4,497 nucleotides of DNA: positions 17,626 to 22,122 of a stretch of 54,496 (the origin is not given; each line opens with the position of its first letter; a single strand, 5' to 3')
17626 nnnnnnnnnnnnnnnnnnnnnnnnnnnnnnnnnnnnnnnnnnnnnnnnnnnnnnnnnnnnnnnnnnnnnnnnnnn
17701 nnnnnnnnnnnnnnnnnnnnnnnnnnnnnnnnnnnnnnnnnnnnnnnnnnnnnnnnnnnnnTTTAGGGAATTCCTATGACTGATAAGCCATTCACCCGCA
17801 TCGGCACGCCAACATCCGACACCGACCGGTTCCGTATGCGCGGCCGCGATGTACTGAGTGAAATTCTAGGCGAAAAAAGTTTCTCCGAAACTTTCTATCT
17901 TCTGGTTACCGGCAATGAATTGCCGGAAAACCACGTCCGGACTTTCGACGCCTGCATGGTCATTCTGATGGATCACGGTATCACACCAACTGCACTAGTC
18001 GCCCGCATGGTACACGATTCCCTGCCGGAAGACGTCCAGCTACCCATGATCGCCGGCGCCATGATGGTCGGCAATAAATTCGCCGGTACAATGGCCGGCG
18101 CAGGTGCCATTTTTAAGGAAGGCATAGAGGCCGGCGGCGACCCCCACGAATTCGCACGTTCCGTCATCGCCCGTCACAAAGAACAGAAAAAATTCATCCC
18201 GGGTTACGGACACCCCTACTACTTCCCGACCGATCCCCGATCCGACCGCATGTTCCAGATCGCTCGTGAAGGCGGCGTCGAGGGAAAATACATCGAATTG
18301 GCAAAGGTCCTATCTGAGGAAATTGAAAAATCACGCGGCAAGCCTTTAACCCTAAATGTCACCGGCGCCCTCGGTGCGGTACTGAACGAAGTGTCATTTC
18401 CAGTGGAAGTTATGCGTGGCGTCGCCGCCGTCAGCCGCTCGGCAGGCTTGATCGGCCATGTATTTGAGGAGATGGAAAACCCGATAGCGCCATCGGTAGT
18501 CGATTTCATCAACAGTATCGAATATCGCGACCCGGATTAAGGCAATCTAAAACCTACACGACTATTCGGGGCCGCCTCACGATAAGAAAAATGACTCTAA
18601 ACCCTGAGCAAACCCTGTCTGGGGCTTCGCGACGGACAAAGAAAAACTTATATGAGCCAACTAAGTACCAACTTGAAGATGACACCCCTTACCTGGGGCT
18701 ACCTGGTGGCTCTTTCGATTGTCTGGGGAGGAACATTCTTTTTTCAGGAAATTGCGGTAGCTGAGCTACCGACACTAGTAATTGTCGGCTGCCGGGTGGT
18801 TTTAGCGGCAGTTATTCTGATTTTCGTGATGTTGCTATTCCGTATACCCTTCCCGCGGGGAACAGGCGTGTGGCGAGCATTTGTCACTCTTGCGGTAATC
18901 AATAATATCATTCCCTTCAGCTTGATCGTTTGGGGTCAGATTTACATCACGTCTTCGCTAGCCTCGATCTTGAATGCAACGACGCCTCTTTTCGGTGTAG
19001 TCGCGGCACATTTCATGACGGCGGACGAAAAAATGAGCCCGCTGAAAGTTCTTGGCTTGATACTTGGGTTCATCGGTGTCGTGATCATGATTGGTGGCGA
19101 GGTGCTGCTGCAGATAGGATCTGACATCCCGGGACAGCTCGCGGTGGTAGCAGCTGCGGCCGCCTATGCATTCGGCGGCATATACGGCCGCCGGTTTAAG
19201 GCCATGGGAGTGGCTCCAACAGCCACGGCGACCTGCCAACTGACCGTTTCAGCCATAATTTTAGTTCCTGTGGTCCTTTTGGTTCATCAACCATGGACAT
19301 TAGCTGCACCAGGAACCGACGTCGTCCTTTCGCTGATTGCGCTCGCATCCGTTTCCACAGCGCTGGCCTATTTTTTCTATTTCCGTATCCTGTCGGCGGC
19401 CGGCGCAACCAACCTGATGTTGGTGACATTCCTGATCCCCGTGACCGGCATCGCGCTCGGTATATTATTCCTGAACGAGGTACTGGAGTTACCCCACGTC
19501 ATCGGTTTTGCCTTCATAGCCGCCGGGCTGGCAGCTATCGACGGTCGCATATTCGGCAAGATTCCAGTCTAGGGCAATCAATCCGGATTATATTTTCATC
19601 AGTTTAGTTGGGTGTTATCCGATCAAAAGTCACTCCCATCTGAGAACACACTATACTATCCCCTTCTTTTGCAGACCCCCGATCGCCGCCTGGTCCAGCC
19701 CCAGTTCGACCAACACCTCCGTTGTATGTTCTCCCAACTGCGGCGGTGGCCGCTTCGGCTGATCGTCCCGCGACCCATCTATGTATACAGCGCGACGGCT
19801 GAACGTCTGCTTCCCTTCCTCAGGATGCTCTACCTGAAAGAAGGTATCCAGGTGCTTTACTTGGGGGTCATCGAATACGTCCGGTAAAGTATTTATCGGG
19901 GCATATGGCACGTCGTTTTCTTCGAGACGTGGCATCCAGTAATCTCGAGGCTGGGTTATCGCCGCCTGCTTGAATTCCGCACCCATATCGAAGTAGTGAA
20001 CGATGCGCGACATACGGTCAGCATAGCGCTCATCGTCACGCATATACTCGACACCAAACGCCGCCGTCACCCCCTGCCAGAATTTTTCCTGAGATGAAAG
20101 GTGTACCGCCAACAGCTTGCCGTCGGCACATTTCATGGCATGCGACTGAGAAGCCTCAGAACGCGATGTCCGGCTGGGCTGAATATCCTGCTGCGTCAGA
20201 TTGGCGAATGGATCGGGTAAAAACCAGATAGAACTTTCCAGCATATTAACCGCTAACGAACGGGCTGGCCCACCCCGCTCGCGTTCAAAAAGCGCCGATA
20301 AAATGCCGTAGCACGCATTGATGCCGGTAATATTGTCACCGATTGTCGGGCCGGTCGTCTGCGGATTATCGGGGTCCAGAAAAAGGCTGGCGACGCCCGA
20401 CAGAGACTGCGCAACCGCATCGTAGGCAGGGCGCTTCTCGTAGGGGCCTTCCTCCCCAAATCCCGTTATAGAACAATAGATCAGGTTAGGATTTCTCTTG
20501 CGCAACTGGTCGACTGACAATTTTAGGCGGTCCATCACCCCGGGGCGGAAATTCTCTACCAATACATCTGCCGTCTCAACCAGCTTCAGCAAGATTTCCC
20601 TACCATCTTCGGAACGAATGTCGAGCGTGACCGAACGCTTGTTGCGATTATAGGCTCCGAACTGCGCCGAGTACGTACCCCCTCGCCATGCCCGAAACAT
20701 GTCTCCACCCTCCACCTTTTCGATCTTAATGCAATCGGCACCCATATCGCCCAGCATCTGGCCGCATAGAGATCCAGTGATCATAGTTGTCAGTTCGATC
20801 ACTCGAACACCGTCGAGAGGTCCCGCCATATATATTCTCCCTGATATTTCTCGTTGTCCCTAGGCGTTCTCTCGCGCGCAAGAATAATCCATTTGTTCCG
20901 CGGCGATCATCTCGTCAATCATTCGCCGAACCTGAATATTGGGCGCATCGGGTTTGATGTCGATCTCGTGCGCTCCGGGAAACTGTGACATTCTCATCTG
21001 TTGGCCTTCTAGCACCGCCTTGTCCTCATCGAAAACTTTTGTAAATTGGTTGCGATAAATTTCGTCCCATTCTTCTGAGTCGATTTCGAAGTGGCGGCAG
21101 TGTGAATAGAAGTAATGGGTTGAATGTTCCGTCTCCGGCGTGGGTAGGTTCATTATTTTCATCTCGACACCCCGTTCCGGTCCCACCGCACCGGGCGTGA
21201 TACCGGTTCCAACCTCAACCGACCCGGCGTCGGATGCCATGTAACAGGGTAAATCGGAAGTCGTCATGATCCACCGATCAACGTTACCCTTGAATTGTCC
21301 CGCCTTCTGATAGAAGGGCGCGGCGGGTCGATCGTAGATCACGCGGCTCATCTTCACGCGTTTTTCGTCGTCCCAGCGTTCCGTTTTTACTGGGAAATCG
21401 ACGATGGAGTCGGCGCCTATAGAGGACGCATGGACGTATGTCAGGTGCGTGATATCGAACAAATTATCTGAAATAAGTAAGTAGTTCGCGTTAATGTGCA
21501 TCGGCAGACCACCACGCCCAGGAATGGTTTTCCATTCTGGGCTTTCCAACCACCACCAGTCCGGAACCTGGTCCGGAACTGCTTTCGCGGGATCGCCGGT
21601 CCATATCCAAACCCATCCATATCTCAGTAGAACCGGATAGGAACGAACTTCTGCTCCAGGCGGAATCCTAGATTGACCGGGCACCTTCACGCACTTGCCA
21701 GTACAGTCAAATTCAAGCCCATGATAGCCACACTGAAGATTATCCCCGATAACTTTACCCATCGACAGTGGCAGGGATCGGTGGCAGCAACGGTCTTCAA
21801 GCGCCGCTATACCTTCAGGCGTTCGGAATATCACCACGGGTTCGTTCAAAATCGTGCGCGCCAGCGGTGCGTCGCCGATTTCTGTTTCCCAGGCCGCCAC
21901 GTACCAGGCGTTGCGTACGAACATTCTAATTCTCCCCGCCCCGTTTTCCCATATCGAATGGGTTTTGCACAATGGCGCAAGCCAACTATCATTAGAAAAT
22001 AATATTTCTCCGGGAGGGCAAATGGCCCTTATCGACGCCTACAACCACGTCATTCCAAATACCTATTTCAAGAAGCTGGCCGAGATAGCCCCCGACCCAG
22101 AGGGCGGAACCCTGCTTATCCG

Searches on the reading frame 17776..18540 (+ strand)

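Call 8: search_protein_families(library=pfam, proteins=[window:17776-18540:+])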
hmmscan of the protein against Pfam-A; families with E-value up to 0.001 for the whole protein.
window:17776-18540:+ (254 aa): 1 family
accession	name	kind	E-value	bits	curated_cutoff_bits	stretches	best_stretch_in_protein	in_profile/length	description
PF00285.26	Citrate_synt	-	5.9e-24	85.2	27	1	32-235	145-350/357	Citrate synthase, C-terminal domain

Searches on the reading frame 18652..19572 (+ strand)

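Call 8: search_protein_families(library=pfam, proteins=[window:18652-19572:+])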
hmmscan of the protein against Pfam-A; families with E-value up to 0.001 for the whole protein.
window:18652-19572:+ (306 aa): 1 family
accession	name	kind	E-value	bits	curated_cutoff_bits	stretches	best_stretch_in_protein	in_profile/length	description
PF00892.27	EamA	-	3.3e-34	118.5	28.2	2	18-147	7-134/135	EamA-like transporter family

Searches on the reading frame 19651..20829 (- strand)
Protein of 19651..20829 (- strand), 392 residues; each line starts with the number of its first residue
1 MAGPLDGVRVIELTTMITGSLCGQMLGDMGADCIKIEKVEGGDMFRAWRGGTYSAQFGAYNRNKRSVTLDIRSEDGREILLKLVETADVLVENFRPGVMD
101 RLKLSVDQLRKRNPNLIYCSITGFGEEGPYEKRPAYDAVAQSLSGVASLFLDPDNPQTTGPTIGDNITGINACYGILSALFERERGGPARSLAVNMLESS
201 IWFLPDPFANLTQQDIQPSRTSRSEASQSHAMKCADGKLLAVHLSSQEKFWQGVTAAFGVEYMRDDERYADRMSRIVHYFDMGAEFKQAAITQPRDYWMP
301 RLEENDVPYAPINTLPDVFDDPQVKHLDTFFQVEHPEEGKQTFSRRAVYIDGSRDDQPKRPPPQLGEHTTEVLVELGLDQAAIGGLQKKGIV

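Call 8: search_protein_families(library=pfam, proteins=[window:19651-20829:-])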
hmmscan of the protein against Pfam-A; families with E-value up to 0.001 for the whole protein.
window:19651-20829:- (392 aa): 1 family
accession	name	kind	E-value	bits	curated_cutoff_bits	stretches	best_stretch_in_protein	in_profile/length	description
PF02515.22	CoA_transf_3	-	5.6e-104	348.6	23.3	1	5-369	1-366/366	CoA-transferase family III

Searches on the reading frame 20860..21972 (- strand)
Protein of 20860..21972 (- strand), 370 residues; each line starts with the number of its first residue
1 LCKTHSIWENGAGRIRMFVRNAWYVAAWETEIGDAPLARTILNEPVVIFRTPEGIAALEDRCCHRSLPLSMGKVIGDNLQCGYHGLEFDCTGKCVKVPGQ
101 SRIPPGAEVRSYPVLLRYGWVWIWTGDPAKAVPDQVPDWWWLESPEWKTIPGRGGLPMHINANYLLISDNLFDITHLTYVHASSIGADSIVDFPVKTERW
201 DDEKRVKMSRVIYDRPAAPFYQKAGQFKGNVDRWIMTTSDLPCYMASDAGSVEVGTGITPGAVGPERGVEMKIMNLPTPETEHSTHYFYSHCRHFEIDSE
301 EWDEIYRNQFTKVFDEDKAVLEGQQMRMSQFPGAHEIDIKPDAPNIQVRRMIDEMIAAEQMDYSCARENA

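Call 8: search_protein_families(library=pfam, proteins=[window:20860-21972:-])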
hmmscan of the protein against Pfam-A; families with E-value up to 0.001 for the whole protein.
window:20860-21972:- (370 aa): 2 families
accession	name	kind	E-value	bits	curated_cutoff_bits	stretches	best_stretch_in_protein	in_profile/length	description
PF19112.6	VanA_C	-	1.7e-44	152.7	23.5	1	160-358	1-193/193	Vanillate O-demethylase oxygenase C-terminal domain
PF00355.32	Rieske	-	2.4e-19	69.4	20.3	1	23-112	2-87/88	Rieske [2Fe-2S] domain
